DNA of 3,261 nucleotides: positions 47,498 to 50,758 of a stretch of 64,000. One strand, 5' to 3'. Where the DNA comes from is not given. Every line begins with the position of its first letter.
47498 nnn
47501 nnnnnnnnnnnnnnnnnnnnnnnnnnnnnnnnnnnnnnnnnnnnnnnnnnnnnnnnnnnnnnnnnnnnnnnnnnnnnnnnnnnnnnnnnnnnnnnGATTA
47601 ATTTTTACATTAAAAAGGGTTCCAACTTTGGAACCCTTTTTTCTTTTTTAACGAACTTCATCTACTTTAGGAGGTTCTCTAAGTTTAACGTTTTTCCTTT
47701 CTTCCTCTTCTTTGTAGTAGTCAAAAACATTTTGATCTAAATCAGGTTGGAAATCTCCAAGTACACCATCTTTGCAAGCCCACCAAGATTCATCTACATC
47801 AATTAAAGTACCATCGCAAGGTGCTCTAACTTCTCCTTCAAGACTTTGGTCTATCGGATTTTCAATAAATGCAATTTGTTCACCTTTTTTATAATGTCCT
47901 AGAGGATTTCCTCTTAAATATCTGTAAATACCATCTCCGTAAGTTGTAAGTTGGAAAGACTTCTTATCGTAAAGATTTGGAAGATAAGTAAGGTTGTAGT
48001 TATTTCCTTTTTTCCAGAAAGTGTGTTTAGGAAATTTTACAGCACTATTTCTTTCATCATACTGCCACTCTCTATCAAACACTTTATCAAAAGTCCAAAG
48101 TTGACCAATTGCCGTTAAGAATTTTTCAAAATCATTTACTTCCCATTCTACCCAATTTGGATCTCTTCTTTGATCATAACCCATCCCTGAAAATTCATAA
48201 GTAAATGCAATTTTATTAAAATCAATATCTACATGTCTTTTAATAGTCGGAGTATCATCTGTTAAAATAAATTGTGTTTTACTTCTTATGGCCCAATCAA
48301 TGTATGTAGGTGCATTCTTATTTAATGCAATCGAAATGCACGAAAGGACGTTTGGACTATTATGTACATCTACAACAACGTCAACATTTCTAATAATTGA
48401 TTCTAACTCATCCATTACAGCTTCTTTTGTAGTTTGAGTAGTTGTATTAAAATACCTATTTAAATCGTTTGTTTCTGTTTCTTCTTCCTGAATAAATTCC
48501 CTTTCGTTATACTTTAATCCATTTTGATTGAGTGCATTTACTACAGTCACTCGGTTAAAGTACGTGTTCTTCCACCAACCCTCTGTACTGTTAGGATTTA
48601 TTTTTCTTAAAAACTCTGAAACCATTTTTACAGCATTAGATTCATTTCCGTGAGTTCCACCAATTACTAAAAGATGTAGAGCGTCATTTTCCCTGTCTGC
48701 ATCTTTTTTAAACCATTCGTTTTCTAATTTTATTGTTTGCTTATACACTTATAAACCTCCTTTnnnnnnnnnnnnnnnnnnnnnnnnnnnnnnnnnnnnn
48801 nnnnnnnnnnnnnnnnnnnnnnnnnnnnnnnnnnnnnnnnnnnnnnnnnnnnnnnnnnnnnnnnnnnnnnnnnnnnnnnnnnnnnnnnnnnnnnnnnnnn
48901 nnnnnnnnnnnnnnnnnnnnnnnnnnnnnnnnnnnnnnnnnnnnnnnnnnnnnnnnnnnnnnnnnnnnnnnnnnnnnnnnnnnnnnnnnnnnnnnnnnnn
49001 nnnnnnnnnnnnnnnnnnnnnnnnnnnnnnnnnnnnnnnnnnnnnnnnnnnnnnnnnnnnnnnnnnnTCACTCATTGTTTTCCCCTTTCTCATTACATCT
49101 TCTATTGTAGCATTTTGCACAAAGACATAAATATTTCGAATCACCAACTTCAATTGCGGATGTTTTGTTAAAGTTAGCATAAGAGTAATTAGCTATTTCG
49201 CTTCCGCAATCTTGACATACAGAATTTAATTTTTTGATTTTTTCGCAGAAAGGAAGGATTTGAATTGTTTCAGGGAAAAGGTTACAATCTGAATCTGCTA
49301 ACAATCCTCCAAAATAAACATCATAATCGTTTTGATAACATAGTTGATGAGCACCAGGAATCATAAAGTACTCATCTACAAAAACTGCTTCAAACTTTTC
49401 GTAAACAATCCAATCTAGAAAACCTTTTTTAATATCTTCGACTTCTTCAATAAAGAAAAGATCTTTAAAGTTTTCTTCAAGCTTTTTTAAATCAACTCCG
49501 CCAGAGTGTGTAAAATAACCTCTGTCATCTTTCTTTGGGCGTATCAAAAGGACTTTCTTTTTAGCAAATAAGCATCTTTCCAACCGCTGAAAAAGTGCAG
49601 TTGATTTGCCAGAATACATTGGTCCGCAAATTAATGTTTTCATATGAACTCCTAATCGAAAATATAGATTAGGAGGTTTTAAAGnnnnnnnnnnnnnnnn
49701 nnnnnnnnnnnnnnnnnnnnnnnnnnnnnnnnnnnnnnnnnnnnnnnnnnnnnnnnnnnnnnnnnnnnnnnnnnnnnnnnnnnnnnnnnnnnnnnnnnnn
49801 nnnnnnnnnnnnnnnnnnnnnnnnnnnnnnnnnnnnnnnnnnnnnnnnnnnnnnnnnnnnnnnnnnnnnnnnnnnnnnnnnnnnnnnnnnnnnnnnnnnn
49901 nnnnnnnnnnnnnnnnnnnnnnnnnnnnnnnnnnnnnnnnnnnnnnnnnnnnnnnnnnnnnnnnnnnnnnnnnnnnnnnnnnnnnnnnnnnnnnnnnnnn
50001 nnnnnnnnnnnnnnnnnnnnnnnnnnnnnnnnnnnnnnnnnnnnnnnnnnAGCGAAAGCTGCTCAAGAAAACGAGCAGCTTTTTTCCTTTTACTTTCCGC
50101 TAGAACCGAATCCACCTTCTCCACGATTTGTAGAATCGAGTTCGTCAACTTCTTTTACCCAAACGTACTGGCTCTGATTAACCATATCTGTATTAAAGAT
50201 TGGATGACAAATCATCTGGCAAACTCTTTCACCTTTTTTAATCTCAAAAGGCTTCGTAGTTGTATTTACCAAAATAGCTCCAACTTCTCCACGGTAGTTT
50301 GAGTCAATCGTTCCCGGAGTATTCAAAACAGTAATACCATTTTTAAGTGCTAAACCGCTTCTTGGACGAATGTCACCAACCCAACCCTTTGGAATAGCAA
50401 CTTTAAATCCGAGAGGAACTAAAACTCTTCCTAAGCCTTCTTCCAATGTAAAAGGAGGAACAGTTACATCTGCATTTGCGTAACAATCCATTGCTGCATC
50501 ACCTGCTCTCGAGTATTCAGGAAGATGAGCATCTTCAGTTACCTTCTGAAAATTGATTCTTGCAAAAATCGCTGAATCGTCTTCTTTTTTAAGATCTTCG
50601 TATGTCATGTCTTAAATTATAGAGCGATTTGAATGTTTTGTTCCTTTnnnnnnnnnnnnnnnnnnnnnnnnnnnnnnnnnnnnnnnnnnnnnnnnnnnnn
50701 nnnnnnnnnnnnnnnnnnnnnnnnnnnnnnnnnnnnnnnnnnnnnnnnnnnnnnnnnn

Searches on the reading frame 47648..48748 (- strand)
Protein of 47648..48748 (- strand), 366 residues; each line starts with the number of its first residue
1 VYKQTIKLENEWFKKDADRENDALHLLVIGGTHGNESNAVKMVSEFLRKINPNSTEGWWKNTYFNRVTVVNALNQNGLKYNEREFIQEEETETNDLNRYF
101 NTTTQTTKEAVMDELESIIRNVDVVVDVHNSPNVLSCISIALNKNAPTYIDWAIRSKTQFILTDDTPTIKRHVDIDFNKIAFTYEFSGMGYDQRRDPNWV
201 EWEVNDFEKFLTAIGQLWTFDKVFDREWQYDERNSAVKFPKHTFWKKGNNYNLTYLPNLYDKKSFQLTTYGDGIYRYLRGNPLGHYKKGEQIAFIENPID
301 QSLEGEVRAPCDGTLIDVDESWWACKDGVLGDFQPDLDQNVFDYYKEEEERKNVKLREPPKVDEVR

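Call 4: search_protein_families(library=pfam, proteins=[window:47648-48748:-], max_evalue=1)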
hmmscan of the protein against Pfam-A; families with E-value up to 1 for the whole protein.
window:47648-48748:- (366 aa): 2 families
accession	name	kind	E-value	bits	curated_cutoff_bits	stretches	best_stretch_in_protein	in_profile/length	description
PF24827.1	AstE_AspA_cat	-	1.7e-13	51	25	1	25-190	4-171/192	Succinylglutamate desuccinylase/Aspartoacylase catalytic domain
PF01113.26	DapB_N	-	0.26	11.8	25.6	1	89-147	37-93/124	Dihydrodipicolinate reductase, N-terminus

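Call 5: search_protein_families(library=phrogs, proteins=[window:47648-48748:-], max_evalue=0.1)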
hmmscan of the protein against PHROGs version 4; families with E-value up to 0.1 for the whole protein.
window:47648-48748:- (366 aa): 0 families

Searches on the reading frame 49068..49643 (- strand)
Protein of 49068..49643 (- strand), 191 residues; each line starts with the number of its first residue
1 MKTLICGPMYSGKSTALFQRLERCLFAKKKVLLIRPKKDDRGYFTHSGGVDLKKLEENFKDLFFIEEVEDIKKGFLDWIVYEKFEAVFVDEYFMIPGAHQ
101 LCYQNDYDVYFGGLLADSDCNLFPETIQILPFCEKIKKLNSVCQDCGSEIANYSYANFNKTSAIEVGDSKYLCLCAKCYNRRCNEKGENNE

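Call 70: search_protein_families(library=pfam, proteins=[window:49068-49643:-], max_evalue=0.001)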
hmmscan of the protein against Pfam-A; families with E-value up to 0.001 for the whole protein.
window:49068-49643:- (191 aa): 2 families
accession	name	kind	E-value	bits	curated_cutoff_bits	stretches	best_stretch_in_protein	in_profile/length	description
PF00265.24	TK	-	6.2e-26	91.7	20.6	1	4-179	5-176/176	Thymidine kinase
PF25199.1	nSTAND_NTPase5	-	0.00069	19.9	34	0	4-73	45-110/145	Novel STAND NTPase 5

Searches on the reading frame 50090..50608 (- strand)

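Call 70: search_protein_families(library=pfam, proteins=[window:50090-50608:-], max_evalue=0.001)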
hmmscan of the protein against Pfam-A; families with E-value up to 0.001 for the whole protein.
window:50090-50608:- (172 aa): 2 families
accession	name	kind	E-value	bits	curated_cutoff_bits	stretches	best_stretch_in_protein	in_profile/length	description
PF00692.24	dUTPase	-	5e-28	97.9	22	1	26-171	2-129/129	dUTPase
PF22769.1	DCD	-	2.5e-10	41.1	27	1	62-133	79-149/153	dCTP deaminase-like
